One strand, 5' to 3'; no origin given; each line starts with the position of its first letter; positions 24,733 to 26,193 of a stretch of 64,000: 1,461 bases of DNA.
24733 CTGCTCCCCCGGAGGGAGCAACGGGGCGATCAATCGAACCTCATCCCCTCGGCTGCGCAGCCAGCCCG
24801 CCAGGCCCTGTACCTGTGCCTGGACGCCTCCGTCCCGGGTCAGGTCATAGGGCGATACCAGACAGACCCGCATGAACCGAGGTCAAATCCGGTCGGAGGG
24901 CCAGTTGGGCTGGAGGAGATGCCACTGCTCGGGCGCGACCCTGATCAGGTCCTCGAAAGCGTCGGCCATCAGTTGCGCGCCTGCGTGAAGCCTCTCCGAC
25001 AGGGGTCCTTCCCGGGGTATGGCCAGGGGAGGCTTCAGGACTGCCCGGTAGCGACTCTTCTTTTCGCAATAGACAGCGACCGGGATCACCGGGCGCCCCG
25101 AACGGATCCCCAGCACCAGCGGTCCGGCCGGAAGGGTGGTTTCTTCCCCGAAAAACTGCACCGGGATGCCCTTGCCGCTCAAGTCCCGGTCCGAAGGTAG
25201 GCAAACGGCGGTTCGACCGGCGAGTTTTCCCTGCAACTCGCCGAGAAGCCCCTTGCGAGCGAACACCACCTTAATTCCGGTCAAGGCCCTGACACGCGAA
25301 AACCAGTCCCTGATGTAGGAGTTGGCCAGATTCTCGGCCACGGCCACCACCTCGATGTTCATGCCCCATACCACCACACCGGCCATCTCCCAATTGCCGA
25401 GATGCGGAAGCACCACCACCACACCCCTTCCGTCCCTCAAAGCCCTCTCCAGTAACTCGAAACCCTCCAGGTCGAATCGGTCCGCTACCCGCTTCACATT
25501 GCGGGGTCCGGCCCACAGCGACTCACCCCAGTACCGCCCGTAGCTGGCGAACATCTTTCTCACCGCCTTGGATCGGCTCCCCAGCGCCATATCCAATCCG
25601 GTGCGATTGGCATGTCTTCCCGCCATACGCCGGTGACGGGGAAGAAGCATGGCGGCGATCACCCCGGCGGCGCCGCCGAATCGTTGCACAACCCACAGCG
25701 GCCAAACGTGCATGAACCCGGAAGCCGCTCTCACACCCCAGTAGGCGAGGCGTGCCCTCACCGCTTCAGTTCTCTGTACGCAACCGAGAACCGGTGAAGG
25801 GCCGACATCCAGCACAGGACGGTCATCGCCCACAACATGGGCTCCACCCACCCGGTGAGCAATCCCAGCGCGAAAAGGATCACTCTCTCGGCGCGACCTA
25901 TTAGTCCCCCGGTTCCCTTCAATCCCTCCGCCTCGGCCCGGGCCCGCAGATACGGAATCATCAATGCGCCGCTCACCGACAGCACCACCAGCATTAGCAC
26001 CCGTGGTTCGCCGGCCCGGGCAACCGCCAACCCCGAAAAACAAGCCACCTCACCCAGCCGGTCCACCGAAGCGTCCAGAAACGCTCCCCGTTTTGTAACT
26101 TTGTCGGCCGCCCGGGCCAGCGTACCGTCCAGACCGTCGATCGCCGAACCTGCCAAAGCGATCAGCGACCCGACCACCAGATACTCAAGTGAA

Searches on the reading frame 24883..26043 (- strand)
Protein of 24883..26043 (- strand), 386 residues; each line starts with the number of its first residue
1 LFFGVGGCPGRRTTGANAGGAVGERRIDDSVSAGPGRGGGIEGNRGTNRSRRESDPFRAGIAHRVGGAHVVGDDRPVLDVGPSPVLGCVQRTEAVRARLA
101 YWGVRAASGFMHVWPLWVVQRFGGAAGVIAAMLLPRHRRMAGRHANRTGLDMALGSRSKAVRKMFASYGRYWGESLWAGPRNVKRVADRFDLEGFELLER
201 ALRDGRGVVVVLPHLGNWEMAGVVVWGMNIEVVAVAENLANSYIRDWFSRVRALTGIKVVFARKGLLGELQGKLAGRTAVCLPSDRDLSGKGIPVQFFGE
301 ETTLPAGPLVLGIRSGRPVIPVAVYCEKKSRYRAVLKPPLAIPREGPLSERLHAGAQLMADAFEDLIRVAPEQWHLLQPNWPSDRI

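Call 37: search_protein_families(library=ncbifam, proteins=[window:24883-26043:-], max_evalue=1e-8)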
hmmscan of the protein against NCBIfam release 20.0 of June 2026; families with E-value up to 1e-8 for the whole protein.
window:24883-26043:- (386 aa): 10 families
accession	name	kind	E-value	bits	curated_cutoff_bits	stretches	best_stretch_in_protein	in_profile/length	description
NF005919.0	PRK07920.1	equivalog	1.3e-54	185.3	209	1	93-384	4-296/311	phosphatidylinositol mannoside acyltransferase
NF006270.0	PRK08419.1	equivalog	5.5e-20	71.8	248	1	109-380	15-287/298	lipid A biosynthesis lauroyl acyltransferase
NF005120.0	PRK06553.1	equivalog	7.5e-18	64.9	273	1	187-381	113-306/308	lipid A biosynthesis lauroyl acyltransferase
NF006487.0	PRK08905.1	equivalog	3.3e-17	62.5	281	1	110-374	9-266/290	lysophospholipid acyltransferase family protein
TIGR02208.1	lipid_A_msbB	equivalog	1.7e-13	50.6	336.05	1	159-374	75-287/305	lauroyl-Kdo(2)-lipid IV(A) myristoyltransferase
NF005952.0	PRK08025.1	equivalog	3.6e-13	49.3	517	1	113-376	31-289/306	kdo(2)-lipid IV(A) palmitoleoyltransferase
TIGR02207.1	lipid_A_htrB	subfamily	2.5e-10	40.2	297.8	1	102-375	13-285/303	LpxL/LpxP family Kdo(2)-lipid IV(A) lauroyl/palmitoleoyl acyltransferase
NF006438.0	PRK08734.1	equivalog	2.6e-10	39.8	363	1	95-302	5-209/305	lauroyl acyltransferase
NF006507.0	PRK08943.1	subfamily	8.9e-10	38.1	337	1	161-374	87-297/322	lipid A biosynthesis (KDO)2-(lauroyl)-lipid IVA acyltransferase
NF006437.0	PRK08733.1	equivalog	1e-09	38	540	1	117-375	36-288/306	LpxL/LpxP family Kdo(2)-lipid IV(A) lauroyl/palmitoleoyl acyltransferase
